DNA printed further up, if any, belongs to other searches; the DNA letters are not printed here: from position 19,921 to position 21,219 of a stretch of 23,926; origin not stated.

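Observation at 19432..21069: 545-aa orphan protein with glycine-rich loops suggesting a nucleotide/ADP-ribose-binding fold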

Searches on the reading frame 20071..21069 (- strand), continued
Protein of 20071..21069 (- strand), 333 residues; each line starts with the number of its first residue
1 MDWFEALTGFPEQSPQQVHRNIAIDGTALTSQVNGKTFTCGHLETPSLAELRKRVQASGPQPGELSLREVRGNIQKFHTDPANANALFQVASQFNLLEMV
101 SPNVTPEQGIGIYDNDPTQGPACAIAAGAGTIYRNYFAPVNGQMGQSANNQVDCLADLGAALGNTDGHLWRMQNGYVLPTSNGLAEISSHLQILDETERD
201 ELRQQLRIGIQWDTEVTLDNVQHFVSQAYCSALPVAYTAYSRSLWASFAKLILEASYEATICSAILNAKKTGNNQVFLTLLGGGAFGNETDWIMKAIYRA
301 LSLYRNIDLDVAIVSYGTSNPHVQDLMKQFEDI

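Call 47: search_protein_families(library=pfam, proteins=[L089:203-1051:+, L089:2344-2808:+, L039:1910-2674:+, L077:2326-3930:+, L092:5332-6990:+, L035:5507-5911:+, L051:4025-5395:+, L064:2467-3948:-, L081:5383-6990:+, L091:4003-5625:+], max_evalue=0.001)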
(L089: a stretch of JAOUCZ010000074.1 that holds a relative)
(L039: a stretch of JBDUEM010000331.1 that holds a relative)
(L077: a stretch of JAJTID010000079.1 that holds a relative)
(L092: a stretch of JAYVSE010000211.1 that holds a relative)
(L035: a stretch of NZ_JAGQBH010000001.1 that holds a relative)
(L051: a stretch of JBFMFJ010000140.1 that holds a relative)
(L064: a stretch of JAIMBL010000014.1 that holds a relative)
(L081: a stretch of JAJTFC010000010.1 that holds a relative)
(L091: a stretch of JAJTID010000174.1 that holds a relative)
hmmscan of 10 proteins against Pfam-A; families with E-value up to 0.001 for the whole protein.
L089:203-1051:+ (282 aa): 2 families
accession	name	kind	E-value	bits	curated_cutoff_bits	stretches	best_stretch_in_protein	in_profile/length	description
PF00378.25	ECH_1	-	1.9e-33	116.3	27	1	20-215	3-195/251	Enoyl-CoA hydratase/isomerase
PF16113.10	ECH_2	-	5.2e-19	69.4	27.2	1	24-211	2-190/335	Enoyl-CoA hydratase/isomerase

L089:2344-2808:+ (154 aa): 1 family
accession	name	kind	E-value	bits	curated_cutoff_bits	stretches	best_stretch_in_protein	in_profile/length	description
PF00571.33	CBS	-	6.1e-23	81.3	24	2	79-131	1-54/57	CBS domain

L039:1910-2674:+ (254 aa): 3 families
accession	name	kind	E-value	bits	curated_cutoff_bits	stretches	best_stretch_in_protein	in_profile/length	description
PF13561.12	adh_short_C2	-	2e-56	191.7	27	1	8-246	1-234/236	Enoyl-(Acyl carrier protein) reductase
PF00106.31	adh_short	-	3.6e-50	170.6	26.6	1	2-190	1-187/195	short chain dehydrogenase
PF08659.16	KR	-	1.4e-11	45.1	22.6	1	3-164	2-161/180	KR domain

L077:2326-3930:+ (534 aa): 5 families
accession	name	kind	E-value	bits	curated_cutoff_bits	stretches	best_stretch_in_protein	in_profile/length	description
PF22784.1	PTP-SAK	-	1.5e-16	61.3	27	1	38-162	20-133/153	Swiss Army Knife protein, DSP-PTPase phosphatase domain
PF22785.1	Tc-R-P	-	9.9e-16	58.6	27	1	45-145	19-105/106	Polymorphic toxin system, DSP-PTPase phosphatase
PF00782.25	DSPc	-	4.2e-09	36.7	33.5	1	81-161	34-115/133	Dual specificity phosphatase, catalytic domain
PF22741.1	PTP-NADK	-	1.3e-08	34.9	27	1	45-147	44-137/163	DSP-PTPase phosphatase fused to NAD+ Kinase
PF00102.32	Y_phosphatase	-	9.1e-05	22.6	20.9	1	85-161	132-213/234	Protein-tyrosine phosphatase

L092:5332-6990:+ (552 aa): 7 families
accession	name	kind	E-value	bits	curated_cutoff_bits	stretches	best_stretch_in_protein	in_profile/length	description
PF22785.1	Tc-R-P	-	1e-15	58.6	27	1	62-165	16-105/106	Polymorphic toxin system, DSP-PTPase phosphatase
PF22784.1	PTP-SAK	-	7.7e-15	55.7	27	1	63-180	25-128/153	Swiss Army Knife protein, DSP-PTPase phosphatase domain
PF00782.25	DSPc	-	2.3e-12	47.3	33.5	1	100-182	33-116/133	Dual specificity phosphatase, catalytic domain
PF22741.1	PTP-NADK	-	6.5e-10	39.1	27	1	65-165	44-135/163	DSP-PTPase phosphatase fused to NAD+ Kinase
PF00102.32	Y_phosphatase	-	3.8e-06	27.1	20.9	1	106-181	133-213/234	Protein-tyrosine phosphatase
PF05706.17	CDKN3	-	7.7e-06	26.1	20.7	1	111-163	105-157/168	Cyclin-dependent kinase inhibitor 3 (CDKN3)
PF14566.11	PTPlike_phytase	-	0.00072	20.1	27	0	91-160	86-154/158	Inositol hexakisphosphate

L035:5507-5911:+ (134 aa): 1 family
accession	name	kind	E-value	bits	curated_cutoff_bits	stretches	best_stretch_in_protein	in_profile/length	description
PF04828.22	GFA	-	3.6e-24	85.5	24.3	1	3-109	2-111/115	Glutathione-dependent formaldehyde-activating enzyme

L051:4025-5395:+ (456 aa): 9 families
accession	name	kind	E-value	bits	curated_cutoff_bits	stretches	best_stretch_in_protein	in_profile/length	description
PF00158.32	Sigma54_activat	-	3.6e-72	241.9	20.2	1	142-308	1-167/168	Sigma-54 interaction domain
PF00072.30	Response_reg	-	8.5e-32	110.1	30.2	1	4-113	1-110/111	Response regulator receiver domain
PF25601.1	AAA_lid_14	-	4.3e-24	84.6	27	1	314-386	1-73/87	AAA+ ATPase lid domain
PF14532.12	Sigma54_activ_2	-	6.4e-23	82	25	1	143-313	1-138/138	Sigma-54 interaction domain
PF02954.25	HTH_8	-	2.3e-08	34.1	22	1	411-449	4-42/42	Bacterial regulatory protein, Fis family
PF07728.20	AAA_5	-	1.1e-07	32.4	22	1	166-283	2-122/139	AAA domain (dynein-related subfamily)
PF01078.27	Mg_chelatase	-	8.3e-05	22.5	20.3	0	139-191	2-50/207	Magnesium chelatase, subunit ChlI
PF00004.35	AAA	-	0.00014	22.7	21.2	1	166-288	1-112/131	ATPase family associated with various cellular activities (AAA)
PF00493.29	MCM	-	0.00018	21.2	23.3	1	161-297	55-186/224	MCM P-loop domain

L064:2467-3948:- (493 aa): 1 family
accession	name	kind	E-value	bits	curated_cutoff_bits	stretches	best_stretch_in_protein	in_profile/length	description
PF01425.27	Amidase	-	1.8e-168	561.7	27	1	30-472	1-444/445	Amidase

L081:5383-6990:+ (535 aa): 6 families
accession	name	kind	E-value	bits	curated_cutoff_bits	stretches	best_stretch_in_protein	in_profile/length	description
PF22785.1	Tc-R-P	-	1.1e-15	58.5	27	1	41-148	12-105/106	Polymorphic toxin system, DSP-PTPase phosphatase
PF22784.1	PTP-SAK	-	1.5e-14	54.7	27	1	43-155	22-120/153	Swiss Army Knife protein, DSP-PTPase phosphatase domain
PF22741.1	PTP-NADK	-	1.4e-10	41.2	27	1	48-151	44-138/163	DSP-PTPase phosphatase fused to NAD+ Kinase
PF00782.25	DSPc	-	1.7e-10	41.2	33.5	1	86-164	36-115/133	Dual specificity phosphatase, catalytic domain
PF05706.17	CDKN3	-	5.4e-05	23.4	20.7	1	94-146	105-157/168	Cyclin-dependent kinase inhibitor 3 (CDKN3)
PF00102.32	Y_phosphatase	-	8e-05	22.8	20.9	1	105-170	151-216/234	Protein-tyrosine phosphatase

L091:4003-5625:+ (540 aa): 5 families
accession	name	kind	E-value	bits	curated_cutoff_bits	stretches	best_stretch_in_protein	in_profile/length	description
PF22785.1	Tc-R-P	-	2.9e-16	60.4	27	1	48-148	19-105/106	Polymorphic toxin system, DSP-PTPase phosphatase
PF22784.1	PTP-SAK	-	2.1e-15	57.5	27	1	41-155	20-120/153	Swiss Army Knife protein, DSP-PTPase phosphatase domain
PF00782.25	DSPc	-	3.4e-08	33.8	33.5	1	83-164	33-115/133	Dual specificity phosphatase, catalytic domain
PF22741.1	PTP-NADK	-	1.4e-07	31.5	27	1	48-148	44-135/163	DSP-PTPase phosphatase fused to NAD+ Kinase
PF00102.32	Y_phosphatase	-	0.00099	19.2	20.9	0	89-164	133-213/234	Protein-tyrosine phosphatase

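Call 52: search_dna_similar(query=window:20071-21069:-, collection=phages, mode=protein, max_evalue=0.001, max_rows=15)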
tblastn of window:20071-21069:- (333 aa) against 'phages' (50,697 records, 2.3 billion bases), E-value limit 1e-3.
No match.
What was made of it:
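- Tried and rejected: The phage collection (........) has no homologue (call 52).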

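Call 53: search_dna_similar(query=window:20071-21069:-, collection=plasmids, mode=protein, max_evalue=0.001, max_rows=25)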
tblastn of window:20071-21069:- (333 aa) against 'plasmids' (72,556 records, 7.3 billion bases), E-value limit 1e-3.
Records with a match: 341; places in all: 344; records where one place covers at least 80% of the query: 319.
Best place of each record, by identity: 60-80% 2; <60% 339.
By first word of the organism name: Klebsiella 260; Escherichia 58; Shigella 5; Enterobacter 4; Nostoc 2; Citrobacter 2; Serratia 2; Aureibacter 1; Chondrinema 1; Caballeronia 1; and 5 more.
By predicted mobility (MOB-suite, as given by PLSDB): conjugative 290; non-mobilizable 35; mobilizable 16.
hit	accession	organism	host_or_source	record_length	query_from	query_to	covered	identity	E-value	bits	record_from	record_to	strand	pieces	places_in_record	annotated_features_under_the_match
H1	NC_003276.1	Nostoc sp. PCC 7120 = FACHB-418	-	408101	1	333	100%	66.4%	1e-151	478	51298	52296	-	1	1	hypothetical protein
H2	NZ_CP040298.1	Nostoc sp. TCL26-01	Leiosporoceros dussii,pure culture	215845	1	330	99%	66.4%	4e-144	456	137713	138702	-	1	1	hypothetical protein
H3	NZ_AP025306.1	Aureibacter tunicatorum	-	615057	3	330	98%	54.6%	5e-117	379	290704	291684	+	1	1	hypothetical protein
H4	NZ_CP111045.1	Chondrinema litorale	Seaweed,red alga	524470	3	328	98%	54.3%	8e-117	378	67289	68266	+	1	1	hypothetical protein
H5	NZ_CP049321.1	Caballeronia sp. SBC2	whole organism,soil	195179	1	330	99%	46.4%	3e-78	267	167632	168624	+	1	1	hypothetical protein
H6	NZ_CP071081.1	Klebsiella pneumoniae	Homo sapiens,central nervous catheter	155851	1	330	99%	46.1%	9e-78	266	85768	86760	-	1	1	hypothetical protein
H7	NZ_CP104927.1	Klebsiella pasteurii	cell culture,Out-of-house environment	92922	1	330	99%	46.1%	7e-77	263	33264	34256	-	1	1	hypothetical protein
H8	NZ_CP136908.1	Klebsiella sp. w6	tissue sample,Breeding Pond Sediment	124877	1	330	99%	46.1%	4e-76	261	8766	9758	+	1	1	hypothetical protein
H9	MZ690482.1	Klebsiella pneumoniae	-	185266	1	330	99%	46.2%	4e-62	264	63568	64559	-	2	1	none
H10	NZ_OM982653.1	Citrobacter freundii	-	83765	1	332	100%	45.5%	1e-80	273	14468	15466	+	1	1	hypothetical protein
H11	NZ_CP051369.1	Salmonella enterica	bovine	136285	1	331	99%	45.7%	8e-80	271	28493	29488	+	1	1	hypothetical protein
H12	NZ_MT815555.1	Klebsiella pneumoniae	-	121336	1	330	99%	45.8%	2e-75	259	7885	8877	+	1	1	hypothetical protein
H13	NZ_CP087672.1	Klebsiella pneumoniae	housefly,cell culture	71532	1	330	99%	45.8%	2e-75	258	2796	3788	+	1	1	hypothetical protein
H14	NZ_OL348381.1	Klebsiella pneumoniae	-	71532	1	330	99%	45.8%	2e-75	258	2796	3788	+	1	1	hypothetical protein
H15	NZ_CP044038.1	Klebsiella pneumoniae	Homo sapiens,clinical isolate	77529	1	330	99%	45.8%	2e-75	258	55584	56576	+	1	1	hypothetical protein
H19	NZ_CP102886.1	Klebsiella pneumoniae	Homo sapiens,mixed culture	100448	1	330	99%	45.8%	2e-75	258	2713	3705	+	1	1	hypothetical protein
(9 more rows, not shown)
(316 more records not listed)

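Call 55: get_annotated_region(hit=H19, flank=9000)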
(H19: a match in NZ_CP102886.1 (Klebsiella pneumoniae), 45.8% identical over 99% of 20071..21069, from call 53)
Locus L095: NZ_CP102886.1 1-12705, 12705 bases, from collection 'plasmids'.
description: Klebsiella pneumoniae strain KH2 plasmid pKH2-3-mcr8.1, complete sequence
organism: Klebsiella pneumoniae (NCBI taxid 573)
taxonomy: Bacteria; Pseudomonadota; Gammaproteobacteria; Enterobacterales; Enterobacteriaceae; Klebsiella; Klebsiella pneumoniae
host: -; source: Homo sapiens,mixed culture; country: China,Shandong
typing (MOB-suite, as given by PLSDB): conjugative; replicon IncFIA,IncFII,rep_cluster_2183; relaxase MOBF,MOBF; mating-pair formation MPF_F
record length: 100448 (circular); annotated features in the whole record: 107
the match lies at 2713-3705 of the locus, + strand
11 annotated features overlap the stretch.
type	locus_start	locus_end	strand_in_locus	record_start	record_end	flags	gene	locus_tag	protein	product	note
CDS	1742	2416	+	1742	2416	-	-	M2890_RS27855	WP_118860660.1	SOS response-associated peptidase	-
CDS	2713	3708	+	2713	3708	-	-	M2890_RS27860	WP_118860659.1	hypothetical protein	-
CDS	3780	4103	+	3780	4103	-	-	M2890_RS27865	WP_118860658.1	hypothetical protein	-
CDS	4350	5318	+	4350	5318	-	-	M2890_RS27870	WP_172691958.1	IS5-like element IS903B family transposase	-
CDS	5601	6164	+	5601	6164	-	-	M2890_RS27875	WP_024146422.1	TIR domain-containing protein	-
CDS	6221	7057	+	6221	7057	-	-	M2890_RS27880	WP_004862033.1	macro domain-containing protein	-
CDS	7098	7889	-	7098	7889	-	-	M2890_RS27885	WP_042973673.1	tetratricopeptide repeat protein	-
CDS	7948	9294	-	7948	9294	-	-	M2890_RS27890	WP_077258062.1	ISNCY family transposase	-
CDS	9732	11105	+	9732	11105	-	-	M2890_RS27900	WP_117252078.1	serine hydrolase domain-containing protein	-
CDS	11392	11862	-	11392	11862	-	-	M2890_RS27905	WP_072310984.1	GyrI-like domain-containing protein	-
CDS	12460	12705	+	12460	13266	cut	-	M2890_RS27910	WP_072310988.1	MipA/OmpV family protein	-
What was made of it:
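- Closest known: Macro-containing Thoeris ThsA and the DarG antitoxin. Same: Some plasmid copies lie near TIR+macro genes (call 55).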

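Call 56: get_annotated_region(hit=H6, flank=9000)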
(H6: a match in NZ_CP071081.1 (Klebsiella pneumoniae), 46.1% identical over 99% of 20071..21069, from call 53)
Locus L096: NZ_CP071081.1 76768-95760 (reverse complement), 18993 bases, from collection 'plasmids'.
description: Klebsiella pneumoniae strain 3347684I plasmid p3347684I_1, complete sequence
organism: Klebsiella pneumoniae (NCBI taxid 573)
taxonomy: Bacteria; Pseudomonadota; Gammaproteobacteria; Enterobacterales; Enterobacteriaceae; Klebsiella; Klebsiella pneumoniae
host: -; source: Homo sapiens,central nervous catheter; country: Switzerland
typing (MOB-suite, as given by PLSDB): conjugative; replicon IncFIB,IncFII; relaxase MOBF,MOBF; mating-pair formation MPF_F
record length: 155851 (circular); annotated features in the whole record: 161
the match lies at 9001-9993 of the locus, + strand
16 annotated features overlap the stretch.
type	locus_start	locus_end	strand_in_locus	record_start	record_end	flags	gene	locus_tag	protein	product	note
CDS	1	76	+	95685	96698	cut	repA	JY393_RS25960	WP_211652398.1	plasmid replication initiator RepA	-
CDS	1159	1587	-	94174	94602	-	-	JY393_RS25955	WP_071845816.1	GFA family protein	-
CDS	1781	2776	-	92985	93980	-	-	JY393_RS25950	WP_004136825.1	IS110 family transposase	-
CDS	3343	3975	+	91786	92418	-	-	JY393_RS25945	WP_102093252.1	hypothetical protein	-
CDS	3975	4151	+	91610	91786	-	-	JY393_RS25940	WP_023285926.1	hypothetical protein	-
CDS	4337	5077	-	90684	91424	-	-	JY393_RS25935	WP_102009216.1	hypothetical protein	-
CDS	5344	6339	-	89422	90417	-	-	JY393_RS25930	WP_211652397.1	IS110 family transposase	-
CDS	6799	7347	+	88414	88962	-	-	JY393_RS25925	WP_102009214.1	thioredoxin fold domain-containing protein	-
CDS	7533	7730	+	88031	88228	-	-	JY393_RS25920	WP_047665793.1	hypothetical protein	-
CDS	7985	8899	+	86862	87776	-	-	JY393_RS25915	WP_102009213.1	J domain-containing protein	GO:0006457 - protein folding [Evidence IEA]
CDS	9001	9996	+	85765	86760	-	-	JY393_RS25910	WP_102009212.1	hypothetical protein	-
CDS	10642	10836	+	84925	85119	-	-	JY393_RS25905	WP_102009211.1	hypothetical protein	-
CDS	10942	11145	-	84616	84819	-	hha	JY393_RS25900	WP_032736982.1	hemolysin expression modulator Hha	-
CDS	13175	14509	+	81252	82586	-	-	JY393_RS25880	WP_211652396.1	HEPN domain-containing protein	-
CDS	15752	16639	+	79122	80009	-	-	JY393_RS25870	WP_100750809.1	SIR2 family protein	-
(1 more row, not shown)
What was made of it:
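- Enterobacterial plasmid copies lie within a few kb of TIR+macro, HEPN and SIR2 genes (calls 55, 56).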

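Call 66: fold_search(model_id=the predicted structure, library=pdb)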
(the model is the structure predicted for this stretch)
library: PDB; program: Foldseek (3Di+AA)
matches with E <= 10: 1035; with E <= 0.001: 21
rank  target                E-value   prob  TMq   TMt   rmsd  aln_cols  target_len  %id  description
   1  5zdc_L                8.6e-05  1.00  0.45  0.58   7.1       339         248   10  Crystal structure of poly(ADP-ribose) glycohydrolase (PARG) from Deinococcus radiodurans in complex with ADP-ribose (P (released 2019-02-27)
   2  5zdg                  1.2e-04  1.00  0.44  0.56   6.6       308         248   10  Crystal structure of poly(ADP-ribose) glycohydrolase (PARG) T267R mutant from Deinococcus radiodurans in complex with AD (released 2019-02-27)
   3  5zdc_F                1.7e-04  1.00  0.42  0.52   6.7       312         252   10  Crystal structure of poly(ADP-ribose) glycohydrolase (PARG) from Deinococcus radiodurans in complex with ADP-ribose (P (released 2019-02-27)
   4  5zdf                  1.8e-04  1.00  0.44  0.56   6.4       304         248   10  Crystal structure of poly(ADP-ribose) glycohydrolase (PARG) T267K mutant from Deinococcus radiodurans in complex with AD (released 2019-02-27)
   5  5zde                  2.1e-04  1.00  0.45  0.57   6.4       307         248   11  Crystal structure of poly(ADP-ribose) glycohydrolase (PARG) from Deinococcus radiodurans in complex with ADP-ribose (P32 (released 2019-02-27)
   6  5zdc_H                3.0e-04  1.00  0.45  0.57   7.1       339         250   10  Crystal structure of poly(ADP-ribose) glycohydrolase (PARG) from Deinococcus radiodurans in complex with ADP-ribose (P (released 2019-02-27)
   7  3sih                  3.1e-04  0.99  0.37  0.42  11.1       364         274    8  The X-ray crystal structure of poly(ADP-ribose) glycohydrolase (PARG) from Thermomonospora curvata (released 2011-08-24)
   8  5cb5_J                3.3e-04  1.00  0.33  0.58   7.4       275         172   12  Structural Insights into the Mechanism of Escherichia coli Ymdb (released 2015-11-04)
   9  5zdb_A                3.7e-04  1.00  0.43  0.53   6.7       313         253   12  Crystal structure of poly(ADP-ribose) glycohydrolase (PARG) from Deinococcus radiodurans in complex with ADP-ribose (P (released 2019-02-27)
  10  6fx7                  3.7e-04  1.00  0.34  0.52   9.8       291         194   11  Crystal structure of in vitro evolved Af1521 (released 2019-09-25)
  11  7wr6_B                4.2e-04  1.00  0.35  0.55   7.5       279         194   12  Crystal structure of ADP-riboxanated caspase-4 in complex with Af1521 (released 2023-01-25)
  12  5zdb_B                4.7e-04  1.00  0.42  0.53   6.8       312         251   10  Crystal structure of poly(ADP-ribose) glycohydrolase (PARG) from Deinococcus radiodurans in complex with ADP-ribose (P (released 2019-02-27)
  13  5cb5_O                5.3e-04  1.00  0.32  0.56   7.8       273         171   12  Structural Insights into the Mechanism of Escherichia coli Ymdb (released 2015-11-04)
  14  4gvw                  5.3e-04  1.00  0.33  0.52   8.3       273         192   12  Three-dimensional structure of the de novo designed serine hydrolase 2bfq_3, Northeast Structural Genomics Consortium (N (released 2012-09-12)
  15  5zda                  5.6e-04  1.00  0.42  0.54   6.4       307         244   11  Crystal structure of poly(ADP-ribose) glycohydrolase (PARG) from Deinococcus radiodurans in apo form (released 2019-02-27)
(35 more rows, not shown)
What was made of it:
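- On Macrodomain superfamily (Pfam clan CL0223): Foldseek probability 1.00 to PARG, YmdB and Af1521 (call 66).
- Foldseek PDB top hits are DrPARG and TcPARG at E 9e-5 to 9e-4 (call 66).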

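Call 70: search_protein_families(library=pfam, proteins=[L095:3780-4103:+, L095:1742-2416:+], max_evalue=0.1)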
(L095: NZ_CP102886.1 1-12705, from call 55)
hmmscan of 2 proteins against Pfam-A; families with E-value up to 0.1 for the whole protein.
L095:3780-4103:+ (107 aa): 0 families

L095:1742-2416:+ (224 aa): 1 family
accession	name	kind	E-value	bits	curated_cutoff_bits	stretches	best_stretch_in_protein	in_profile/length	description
PF02586.19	SRAP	-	6e-52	176.7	27.1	1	1-211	1-214/214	SOS response associated peptidase (SRAP)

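Call 74: find_related_loci(query=A3, collection=viral_contigs, flank=6000)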
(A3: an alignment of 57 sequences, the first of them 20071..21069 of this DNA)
Query A3 (333 aa) in viral_contigs; peptide patterns used: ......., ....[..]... (x = any residue, [..] = any of these).
150 stretches matched a pattern; 25 encode a relative of the query (tblastn E <= 1e-3); 25 distinct loci.
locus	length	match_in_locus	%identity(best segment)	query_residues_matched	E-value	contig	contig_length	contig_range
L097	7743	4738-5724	51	1-332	6e-111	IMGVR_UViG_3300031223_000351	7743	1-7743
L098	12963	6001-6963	52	3-319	5e-103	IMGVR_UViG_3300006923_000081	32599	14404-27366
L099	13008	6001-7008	51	1-330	4e-98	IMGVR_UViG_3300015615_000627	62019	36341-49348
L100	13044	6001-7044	41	2-330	3e-79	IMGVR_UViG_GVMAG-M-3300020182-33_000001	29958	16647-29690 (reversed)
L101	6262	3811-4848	40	12-331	5e-64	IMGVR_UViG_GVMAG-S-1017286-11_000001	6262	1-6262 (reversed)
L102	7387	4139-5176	40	12-331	6e-63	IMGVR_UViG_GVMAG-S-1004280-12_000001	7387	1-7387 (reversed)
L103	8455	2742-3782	38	3-318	8e-61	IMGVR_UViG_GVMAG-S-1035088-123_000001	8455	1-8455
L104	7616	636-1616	35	1-318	2e-59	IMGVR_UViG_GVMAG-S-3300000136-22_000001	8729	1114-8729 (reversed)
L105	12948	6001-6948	42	41-333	4e-59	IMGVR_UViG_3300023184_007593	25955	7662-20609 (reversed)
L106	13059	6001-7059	37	3-319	2e-58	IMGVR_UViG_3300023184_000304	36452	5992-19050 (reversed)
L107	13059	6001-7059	37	3-319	2e-58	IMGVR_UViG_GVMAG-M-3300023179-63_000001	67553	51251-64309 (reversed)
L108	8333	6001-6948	40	41-333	3e-55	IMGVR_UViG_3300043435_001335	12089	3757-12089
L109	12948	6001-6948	40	41-333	3e-55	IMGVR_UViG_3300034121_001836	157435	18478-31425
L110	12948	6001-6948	40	41-333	3e-55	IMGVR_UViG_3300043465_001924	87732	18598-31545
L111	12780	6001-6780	42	65-316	6e-59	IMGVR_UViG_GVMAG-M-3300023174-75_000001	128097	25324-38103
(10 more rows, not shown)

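Call 75: search_solved_structures(query=A5, max_evalue=10, show_alignments=4)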
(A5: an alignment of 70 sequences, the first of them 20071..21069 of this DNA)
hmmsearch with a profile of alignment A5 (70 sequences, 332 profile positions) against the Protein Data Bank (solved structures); distinct sequences matched with E-value up to 10: 3.
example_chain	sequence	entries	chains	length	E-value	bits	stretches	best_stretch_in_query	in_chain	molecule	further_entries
6qzq_A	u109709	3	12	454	0.44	12.6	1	167-291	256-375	CRISPR-associated (Cas) DxTHG family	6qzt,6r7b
6r9r_B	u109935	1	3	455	0.45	12.6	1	167-291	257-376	CRISPR-associated (Cas) DxTHG family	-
9wk1_D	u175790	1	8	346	0.68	12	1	287-328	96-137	DON 3-epimerase chain D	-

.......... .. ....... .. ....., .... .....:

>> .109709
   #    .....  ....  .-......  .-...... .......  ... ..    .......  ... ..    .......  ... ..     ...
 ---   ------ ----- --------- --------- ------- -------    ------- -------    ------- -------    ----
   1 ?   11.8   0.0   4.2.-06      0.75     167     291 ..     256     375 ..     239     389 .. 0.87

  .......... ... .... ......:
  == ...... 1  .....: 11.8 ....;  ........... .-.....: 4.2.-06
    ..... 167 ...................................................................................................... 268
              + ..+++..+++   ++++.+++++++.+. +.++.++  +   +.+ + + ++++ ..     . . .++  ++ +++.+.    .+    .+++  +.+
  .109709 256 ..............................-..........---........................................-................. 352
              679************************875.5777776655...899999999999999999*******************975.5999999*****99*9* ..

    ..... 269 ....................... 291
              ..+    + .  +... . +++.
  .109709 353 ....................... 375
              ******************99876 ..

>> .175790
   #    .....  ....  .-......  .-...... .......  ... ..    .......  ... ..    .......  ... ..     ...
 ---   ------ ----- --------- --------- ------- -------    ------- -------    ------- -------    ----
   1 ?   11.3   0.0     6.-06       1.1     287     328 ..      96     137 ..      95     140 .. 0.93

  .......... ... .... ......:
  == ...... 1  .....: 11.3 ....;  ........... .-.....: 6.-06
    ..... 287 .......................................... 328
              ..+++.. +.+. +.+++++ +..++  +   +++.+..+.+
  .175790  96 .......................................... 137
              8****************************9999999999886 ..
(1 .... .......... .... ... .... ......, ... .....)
